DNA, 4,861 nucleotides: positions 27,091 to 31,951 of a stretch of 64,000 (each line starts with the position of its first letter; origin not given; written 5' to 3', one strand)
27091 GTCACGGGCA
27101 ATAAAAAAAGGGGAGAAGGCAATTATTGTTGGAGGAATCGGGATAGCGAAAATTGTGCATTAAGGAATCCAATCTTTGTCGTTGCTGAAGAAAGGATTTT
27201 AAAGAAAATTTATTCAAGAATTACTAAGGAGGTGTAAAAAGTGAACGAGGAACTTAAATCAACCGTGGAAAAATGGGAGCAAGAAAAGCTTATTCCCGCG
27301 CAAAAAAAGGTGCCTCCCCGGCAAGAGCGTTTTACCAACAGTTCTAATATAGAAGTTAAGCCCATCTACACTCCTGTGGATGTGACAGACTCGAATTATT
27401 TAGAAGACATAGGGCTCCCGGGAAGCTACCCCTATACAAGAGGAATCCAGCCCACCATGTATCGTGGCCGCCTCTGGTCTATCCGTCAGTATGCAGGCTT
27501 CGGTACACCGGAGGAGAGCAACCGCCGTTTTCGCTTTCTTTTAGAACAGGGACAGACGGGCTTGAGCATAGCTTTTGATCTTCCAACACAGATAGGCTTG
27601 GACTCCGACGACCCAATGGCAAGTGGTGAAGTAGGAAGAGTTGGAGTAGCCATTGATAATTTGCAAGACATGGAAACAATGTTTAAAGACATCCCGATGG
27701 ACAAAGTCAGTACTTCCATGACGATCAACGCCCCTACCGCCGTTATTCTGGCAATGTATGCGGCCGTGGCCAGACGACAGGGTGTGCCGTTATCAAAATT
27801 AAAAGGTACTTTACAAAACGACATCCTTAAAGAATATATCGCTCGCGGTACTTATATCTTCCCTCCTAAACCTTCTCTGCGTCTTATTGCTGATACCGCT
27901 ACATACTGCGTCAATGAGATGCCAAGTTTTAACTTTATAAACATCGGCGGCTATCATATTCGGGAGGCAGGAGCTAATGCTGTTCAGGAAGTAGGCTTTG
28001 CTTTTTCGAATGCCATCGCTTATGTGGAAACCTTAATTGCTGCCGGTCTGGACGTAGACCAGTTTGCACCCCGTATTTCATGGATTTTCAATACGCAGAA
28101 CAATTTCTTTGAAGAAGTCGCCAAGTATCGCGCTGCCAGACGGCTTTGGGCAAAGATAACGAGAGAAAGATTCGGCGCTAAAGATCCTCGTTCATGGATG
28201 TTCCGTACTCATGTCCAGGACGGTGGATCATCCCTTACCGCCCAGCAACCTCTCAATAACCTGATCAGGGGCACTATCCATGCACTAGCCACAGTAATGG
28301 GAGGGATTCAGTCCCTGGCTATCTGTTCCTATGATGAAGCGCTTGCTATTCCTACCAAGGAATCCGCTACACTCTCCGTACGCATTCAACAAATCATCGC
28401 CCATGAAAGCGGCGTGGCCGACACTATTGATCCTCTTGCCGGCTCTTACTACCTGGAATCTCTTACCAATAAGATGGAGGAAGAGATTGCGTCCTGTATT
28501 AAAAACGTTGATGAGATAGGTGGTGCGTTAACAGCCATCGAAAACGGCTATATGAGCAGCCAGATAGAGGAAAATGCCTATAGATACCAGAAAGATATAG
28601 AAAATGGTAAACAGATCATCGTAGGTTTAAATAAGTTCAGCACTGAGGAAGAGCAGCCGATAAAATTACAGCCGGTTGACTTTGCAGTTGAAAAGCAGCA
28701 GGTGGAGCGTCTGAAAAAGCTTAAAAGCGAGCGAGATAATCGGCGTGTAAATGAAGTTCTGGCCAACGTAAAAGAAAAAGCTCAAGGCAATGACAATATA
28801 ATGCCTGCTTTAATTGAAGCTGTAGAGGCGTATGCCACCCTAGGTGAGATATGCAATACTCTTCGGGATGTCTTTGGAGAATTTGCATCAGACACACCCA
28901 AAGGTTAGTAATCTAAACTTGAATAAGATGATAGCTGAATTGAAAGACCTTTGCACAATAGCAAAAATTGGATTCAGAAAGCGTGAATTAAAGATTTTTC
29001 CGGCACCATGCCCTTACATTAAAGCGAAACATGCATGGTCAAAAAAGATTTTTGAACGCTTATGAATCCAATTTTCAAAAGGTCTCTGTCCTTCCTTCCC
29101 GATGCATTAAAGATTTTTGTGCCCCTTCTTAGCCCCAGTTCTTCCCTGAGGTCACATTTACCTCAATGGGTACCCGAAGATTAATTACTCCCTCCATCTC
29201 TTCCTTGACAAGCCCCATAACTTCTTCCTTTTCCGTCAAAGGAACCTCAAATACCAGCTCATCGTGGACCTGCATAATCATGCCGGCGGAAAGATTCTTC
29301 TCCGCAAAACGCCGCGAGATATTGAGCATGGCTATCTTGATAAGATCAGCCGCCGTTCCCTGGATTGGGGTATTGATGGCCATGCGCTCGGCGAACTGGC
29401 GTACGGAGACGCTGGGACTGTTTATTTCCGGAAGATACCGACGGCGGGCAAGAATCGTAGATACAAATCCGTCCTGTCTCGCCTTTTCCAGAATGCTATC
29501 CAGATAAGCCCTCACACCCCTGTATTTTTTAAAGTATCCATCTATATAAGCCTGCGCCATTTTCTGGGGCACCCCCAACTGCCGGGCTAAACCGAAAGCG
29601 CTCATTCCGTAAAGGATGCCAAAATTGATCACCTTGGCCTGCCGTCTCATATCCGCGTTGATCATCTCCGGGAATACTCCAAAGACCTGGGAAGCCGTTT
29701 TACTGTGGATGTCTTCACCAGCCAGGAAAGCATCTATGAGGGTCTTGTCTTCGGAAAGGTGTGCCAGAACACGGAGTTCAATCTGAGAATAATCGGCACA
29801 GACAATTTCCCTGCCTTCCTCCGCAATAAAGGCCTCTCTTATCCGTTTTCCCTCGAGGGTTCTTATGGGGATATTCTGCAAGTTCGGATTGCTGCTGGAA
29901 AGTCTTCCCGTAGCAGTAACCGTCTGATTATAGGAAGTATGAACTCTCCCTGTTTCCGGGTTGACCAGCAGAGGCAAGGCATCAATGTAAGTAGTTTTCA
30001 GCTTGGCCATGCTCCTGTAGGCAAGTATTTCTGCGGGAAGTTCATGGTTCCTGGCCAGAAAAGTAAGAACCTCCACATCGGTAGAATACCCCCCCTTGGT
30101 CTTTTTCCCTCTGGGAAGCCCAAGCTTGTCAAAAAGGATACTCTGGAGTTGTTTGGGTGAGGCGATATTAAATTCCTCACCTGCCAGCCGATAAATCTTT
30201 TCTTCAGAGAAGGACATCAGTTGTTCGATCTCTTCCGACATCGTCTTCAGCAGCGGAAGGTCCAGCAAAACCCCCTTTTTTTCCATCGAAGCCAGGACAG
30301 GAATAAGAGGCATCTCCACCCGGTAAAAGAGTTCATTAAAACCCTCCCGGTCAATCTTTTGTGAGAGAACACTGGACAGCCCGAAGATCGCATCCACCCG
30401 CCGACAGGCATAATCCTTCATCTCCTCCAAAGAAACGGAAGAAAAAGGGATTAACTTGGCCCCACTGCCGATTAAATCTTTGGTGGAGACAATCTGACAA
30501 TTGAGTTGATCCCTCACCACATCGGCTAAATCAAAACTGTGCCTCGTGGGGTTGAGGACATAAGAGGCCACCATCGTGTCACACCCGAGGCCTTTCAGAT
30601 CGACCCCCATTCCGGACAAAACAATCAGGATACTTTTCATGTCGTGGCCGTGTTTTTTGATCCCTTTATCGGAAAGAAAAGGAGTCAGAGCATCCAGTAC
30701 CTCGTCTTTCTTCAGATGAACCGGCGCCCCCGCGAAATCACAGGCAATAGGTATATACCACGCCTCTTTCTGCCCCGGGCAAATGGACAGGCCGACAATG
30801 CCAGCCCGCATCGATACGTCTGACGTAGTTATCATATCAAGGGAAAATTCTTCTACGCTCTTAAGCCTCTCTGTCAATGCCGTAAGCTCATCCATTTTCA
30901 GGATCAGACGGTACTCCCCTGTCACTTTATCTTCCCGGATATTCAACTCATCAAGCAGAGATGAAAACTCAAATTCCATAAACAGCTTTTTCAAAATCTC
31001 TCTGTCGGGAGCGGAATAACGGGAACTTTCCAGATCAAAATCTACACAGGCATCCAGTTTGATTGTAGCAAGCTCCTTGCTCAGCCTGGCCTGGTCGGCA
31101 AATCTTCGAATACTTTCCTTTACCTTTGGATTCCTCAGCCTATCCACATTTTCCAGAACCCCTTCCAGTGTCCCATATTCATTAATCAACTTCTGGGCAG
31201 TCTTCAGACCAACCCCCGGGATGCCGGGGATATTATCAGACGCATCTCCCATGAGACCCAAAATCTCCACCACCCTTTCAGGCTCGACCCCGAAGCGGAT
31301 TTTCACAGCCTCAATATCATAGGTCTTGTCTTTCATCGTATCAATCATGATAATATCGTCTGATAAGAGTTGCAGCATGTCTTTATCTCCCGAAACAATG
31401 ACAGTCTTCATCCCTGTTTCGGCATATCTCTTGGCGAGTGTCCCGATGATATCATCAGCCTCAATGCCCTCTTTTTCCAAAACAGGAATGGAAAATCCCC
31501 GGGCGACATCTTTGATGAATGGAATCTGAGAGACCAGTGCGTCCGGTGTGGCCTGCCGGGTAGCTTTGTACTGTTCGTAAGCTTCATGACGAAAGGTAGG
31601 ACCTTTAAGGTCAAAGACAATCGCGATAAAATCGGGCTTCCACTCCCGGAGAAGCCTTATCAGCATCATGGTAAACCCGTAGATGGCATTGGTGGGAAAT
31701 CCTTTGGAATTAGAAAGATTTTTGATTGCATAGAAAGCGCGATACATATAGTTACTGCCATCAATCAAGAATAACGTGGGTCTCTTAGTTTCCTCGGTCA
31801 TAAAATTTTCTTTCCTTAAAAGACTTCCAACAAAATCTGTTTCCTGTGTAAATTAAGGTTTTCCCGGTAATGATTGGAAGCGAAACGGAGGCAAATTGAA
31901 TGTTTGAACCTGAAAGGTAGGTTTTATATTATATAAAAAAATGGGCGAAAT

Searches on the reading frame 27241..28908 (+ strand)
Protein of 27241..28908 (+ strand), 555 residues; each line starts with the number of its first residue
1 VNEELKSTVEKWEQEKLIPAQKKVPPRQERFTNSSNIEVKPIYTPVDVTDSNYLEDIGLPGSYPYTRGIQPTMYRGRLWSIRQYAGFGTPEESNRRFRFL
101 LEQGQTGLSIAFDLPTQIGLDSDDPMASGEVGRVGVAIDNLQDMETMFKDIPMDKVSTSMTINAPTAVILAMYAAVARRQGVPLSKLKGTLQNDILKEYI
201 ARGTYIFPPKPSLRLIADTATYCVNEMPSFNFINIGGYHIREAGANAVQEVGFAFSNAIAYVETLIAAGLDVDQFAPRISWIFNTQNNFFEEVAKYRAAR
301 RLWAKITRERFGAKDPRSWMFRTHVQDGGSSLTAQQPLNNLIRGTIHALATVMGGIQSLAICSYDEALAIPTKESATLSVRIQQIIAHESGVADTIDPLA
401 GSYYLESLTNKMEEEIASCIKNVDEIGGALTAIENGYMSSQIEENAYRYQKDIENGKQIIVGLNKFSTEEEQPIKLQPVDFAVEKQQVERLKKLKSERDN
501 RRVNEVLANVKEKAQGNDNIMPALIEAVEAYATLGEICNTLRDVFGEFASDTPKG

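Call 8: search_protein_families(library=pfam, proteins=[window:27241-28908:+])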
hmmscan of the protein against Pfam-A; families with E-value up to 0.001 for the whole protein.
window:27241-28908:+ (555 aa): 1 family
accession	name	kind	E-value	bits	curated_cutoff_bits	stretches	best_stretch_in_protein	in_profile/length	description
PF01642.28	MM_CoA_mutase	-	8.7e-218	724.4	22.1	1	34-546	3-512/512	Methylmalonyl-CoA mutase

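Call 13: find_encoding_contigs(protein=window:27241-28908:+, flank=2000, max_places=6)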
Protein window:27241-28908:+ (555 aa): 3 contigs read that carry it; 1 place shown.
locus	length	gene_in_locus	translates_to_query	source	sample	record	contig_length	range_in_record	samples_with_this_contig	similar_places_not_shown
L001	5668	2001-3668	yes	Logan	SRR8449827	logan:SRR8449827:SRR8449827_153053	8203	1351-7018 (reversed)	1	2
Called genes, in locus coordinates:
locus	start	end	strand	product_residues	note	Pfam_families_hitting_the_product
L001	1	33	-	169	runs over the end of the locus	PF03473:MOSC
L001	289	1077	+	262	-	PF00459:Inositol_P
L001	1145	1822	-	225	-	PF02527:GidB, PF13847:Methyltransf_31 (weak)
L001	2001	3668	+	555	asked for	PF01642:MM_CoA_mutase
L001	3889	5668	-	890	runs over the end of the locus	PF02739:5_3_exonuc_N, PF01367:5_3_exonuc, PF01612:DNA_pol_A_exo1, PF22619:DNA_polI_exo1, PF00476:DNA_pol_A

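Call 14: find_homologous_proteins(query=window:27241-28908:+, max_evalue=1e-50)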
Query window:27241-28908:+ (555 aa): 8000 proteins with E <= 1e-50 among 8000 candidates; the best 120 are listed.
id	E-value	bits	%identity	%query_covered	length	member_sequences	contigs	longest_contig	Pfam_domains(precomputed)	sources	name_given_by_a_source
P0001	0.0e+0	1247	100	100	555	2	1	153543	PF01642.29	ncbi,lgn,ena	ncbi:MAG: methylmalonyl-CoA mutase family protein [Syntrophales bacterium]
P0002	0.0e+0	1044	83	99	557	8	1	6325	PF01642.29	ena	-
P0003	0.0e+0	1042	83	99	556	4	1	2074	PF01642.29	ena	-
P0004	0.0e+0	1023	81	99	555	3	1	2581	PF01642.29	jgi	jgi:methylmalonyl-CoA mutase N-terminal domain/subunit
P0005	0.0e+0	1019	80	99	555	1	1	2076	PF01642.29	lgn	-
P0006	4.8e-297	1004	78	99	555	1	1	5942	PF01642.29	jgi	jgi:methylmalonyl-CoA mutase N-terminal domain/subunit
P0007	1.0e-296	1003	80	98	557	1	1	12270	PF01642.29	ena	-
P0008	4.8e-295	997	79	99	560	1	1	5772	PF01642.29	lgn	-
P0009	6.5e-292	987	78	99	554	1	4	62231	PF01642.29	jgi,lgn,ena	-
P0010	7.2e-290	980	77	99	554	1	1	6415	PF01642.29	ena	-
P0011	3.7e-289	978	77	99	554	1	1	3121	PF01642.29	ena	-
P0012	4.0e-281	951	75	98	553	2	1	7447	PF01642.29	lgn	-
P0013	4.8e-262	888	69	98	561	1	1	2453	PF01642.29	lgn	-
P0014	1.7e-260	883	68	99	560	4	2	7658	PF01642.29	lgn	-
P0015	9.8e-241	818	64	99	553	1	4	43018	PF01642.29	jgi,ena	-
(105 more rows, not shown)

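Call 16: find_encoding_contigs(protein=P0009, flank=4000, max_places=2)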
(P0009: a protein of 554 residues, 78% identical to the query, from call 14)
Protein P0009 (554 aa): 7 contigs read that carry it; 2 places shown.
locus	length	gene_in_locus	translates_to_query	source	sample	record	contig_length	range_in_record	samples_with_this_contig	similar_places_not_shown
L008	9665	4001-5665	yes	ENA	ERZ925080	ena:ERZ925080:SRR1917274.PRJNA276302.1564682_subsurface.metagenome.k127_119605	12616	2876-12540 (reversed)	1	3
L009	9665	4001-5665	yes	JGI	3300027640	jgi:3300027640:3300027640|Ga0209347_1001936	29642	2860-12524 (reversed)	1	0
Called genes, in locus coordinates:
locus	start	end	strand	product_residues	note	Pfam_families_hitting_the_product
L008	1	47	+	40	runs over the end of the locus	?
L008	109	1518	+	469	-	PF08545:ACP_syn_III (weak), PF08541:ACP_syn_III_C (weak), PF12172:zf-ChsH2, PF01796:OB_ChsH2_C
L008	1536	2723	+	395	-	PF00108:Thiolase_N, PF00109:ketoacyl-synt (faint), PF22691:Thiolase_C_1, PF02803:Thiolase_C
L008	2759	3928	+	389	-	PF02515:CoA_transf_3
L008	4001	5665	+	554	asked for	PF01642:MM_CoA_mutase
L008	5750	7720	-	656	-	PF06506:PrpR_N, PF13188:PAS_8 (faint), PF00158:Sigma54_activat, PF14532:Sigma54_activ_2, PF07724:AAA_2 (weak), PF07728:AAA_5 (weak), PF25601:AAA_lid_14, PF02954:HTH_8, +2 more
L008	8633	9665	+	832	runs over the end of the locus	PF02901:PFL-like, PF01228:Gly_radical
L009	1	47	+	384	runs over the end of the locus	PF02771:Acyl-CoA_dh_N, PF02770:Acyl-CoA_dh_M, PF00441:Acyl-CoA_dh_1, PF08028:Acyl-CoA_dh_2 (weak)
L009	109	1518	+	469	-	PF08545:ACP_syn_III (weak), PF08541:ACP_syn_III_C (weak), PF12172:zf-ChsH2, PF01796:OB_ChsH2_C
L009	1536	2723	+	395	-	PF00108:Thiolase_N, PF00109:ketoacyl-synt (faint), PF22691:Thiolase_C_1, PF02803:Thiolase_C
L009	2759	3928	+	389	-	PF02515:CoA_transf_3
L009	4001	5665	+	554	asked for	PF01642:MM_CoA_mutase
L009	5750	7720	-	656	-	PF06506:PrpR_N, PF13188:PAS_8 (faint), PF00158:Sigma54_activat, PF14532:Sigma54_activ_2, PF07724:AAA_2 (weak), PF07728:AAA_5 (weak), PF25601:AAA_lid_14, PF02954:HTH_8, +2 more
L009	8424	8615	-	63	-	-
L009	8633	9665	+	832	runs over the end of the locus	PF02901:PFL-like, PF01228:Gly_radical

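Call 17: find_encoding_contigs(protein=P0007, flank=4000, max_places=2)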
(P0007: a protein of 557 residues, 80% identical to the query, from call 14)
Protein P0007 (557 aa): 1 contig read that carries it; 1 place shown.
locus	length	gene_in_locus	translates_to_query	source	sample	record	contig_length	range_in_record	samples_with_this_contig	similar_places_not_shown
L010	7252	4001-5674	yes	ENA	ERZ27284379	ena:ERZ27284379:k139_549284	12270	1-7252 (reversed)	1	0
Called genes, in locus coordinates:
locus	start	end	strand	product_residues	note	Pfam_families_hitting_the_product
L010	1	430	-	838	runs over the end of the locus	PF19864:Radical_SAM_N2, PF02310:B12-binding (faint), PF04055:Radical_SAM, PF10105:DUF2344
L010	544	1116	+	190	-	PF00156:Pribosyltran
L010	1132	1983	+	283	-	PF13717:Zn_ribbon_4, PF13719:Zn_ribbon_5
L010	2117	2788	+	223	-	PF02527:GidB, PF13847:Methyltransf_31 (weak)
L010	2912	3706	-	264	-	PF00459:Inositol_P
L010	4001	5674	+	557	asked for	PF01642:MM_CoA_mutase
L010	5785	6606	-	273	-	PF02163:Peptidase_M50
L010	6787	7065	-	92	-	PF00216:Bac_DNA_binding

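Call 78: list_cluster_members(proteins=[window:27241-28905:+, window:29132-31801:-, window:23706-24455:+, window:24767-25273:-, window:58309-60312:+, window:60474-61679:-, window:16066-18357:+, window:18540-19208:-, window:20405-21601:+, window:19275-19862:-])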
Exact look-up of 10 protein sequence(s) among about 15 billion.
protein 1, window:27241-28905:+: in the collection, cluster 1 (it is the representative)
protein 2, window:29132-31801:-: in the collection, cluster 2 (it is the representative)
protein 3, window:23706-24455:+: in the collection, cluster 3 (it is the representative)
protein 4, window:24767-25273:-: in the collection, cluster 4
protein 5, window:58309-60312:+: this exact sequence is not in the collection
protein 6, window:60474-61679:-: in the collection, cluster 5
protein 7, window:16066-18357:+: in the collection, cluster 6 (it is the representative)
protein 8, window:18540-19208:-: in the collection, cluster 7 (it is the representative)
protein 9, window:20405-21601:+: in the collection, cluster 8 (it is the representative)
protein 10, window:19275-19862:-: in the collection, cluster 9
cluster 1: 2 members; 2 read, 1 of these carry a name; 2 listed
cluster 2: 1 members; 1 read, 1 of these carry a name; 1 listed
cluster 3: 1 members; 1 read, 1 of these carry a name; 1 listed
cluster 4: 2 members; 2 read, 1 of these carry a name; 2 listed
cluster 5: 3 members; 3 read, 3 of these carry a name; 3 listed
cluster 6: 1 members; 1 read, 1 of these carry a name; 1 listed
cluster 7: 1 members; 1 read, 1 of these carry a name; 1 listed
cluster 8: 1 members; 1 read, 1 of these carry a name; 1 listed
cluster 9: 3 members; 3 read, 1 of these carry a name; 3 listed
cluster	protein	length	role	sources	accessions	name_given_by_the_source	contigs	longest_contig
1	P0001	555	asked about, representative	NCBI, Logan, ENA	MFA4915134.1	MAG: methylmalonyl-CoA mutase family protein [Syntrophales bacterium]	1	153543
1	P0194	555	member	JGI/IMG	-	-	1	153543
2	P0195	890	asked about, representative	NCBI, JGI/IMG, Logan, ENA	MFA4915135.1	MAG: DNA polymerase I [Syntrophales bacterium]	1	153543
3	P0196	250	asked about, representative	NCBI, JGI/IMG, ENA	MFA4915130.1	MAG: slipin family protein [Syntrophales bacterium]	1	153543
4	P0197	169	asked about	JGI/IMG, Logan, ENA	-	-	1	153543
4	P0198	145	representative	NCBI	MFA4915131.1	MAG: MOSC domain-containing protein [Syntrophales bacterium]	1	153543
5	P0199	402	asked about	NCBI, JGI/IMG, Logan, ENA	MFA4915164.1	MAG: 2,3-bisphosphoglycerate-independent phosphoglycerate mutase [Syntrophales bacterium]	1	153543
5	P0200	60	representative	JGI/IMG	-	2,3-bisphosphoglycerate-independent phosphoglycerate mutase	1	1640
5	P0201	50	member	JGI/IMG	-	2,3-bisphosphoglycerate-independent phosphoglycerate mutase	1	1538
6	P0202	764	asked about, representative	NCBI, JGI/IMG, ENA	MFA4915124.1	MAG: tetratricopeptide repeat protein [Syntrophales bacterium]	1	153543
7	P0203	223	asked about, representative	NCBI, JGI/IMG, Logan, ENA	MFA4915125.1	MAG: prepilin-type N-terminal cleavage/methylation domain-containing protein ...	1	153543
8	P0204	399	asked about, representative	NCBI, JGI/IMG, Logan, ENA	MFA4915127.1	MAG: bifunctional phosphopantothenoylcysteine decarboxylase/phosphopantothenate--cysteine ...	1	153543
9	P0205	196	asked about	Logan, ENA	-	-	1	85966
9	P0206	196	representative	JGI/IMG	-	-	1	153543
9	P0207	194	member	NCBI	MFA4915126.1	MAG: type II secretion system protein GspG [Syntrophales bacterium]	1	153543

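Call 80: find_encoding_contigs(protein=P0200, flank=3000, max_places=4)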
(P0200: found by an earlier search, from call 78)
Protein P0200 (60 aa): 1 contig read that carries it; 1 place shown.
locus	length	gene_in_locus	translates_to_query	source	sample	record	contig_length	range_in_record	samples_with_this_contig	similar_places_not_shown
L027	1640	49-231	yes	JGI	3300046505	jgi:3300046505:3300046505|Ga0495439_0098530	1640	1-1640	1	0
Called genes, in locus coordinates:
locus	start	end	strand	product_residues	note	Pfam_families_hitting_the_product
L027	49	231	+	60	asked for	-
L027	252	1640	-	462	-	?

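Call 92: search_protein_families(library=pfam, max_evalue=0.00001, proteins=[L027:252-1640:-])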
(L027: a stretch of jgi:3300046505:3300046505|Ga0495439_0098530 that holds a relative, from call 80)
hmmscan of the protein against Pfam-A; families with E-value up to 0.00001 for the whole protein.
L027:252-1640:- (462 aa): 2 families
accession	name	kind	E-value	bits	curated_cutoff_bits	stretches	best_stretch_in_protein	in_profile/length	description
PF02872.23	5_nucleotid_C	-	7.8e-19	68.8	23.6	1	186-335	19-148/158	5'-nucleotidase, C-terminal domain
PF00149.33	Metallophos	-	9.6e-06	26.6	21.5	0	25-86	127-190/191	Calcineurin-like phosphoesterase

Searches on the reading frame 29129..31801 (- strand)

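Call 8: search_protein_families(library=pfam, proteins=[window:29129-31801:-])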
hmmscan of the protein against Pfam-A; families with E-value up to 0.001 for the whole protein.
window:29129-31801:- (890 aa): 5 families
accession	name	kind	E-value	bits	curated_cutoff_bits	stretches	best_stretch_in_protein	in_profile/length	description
PF00476.26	DNA_pol_A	-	2.4e-164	547.2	34.3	1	518-890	4-380/381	DNA polymerase family A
PF02739.22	5_3_exonuc_N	-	1.7e-59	200.7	34.3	1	9-171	1-164/164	5'-3' exonuclease, N-terminal resolvase-like domain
PF01367.25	5_3_exonuc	-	2.9e-33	114.7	40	1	172-268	1-97/97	5'-3' exonuclease, C-terminal SAM fold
PF01612.26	DNA_pol_A_exo1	-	1.1e-14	55.1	23.6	1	297-483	1-172/173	3'-5' exonuclease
PF22619.2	DNA_polI_exo1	-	2e-12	47.6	27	1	371-473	39-138/140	DNA polymerase I, ribonuclease H-like domain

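Call 92: search_protein_families(library=pfam, max_evalue=0.00001, proteins=[L027:252-1640:-])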
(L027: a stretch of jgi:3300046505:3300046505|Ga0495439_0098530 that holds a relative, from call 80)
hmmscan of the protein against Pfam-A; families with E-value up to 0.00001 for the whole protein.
L027:252-1640:- (462 aa): 2 families
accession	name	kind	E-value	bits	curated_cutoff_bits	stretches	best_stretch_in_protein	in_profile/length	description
PF02872.23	5_nucleotid_C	-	7.8e-19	68.8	23.6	1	186-335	19-148/158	5'-nucleotidase, C-terminal domain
PF00149.33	Metallophos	-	9.6e-06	26.6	21.5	0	25-86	127-190/191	Calcineurin-like phosphoesterase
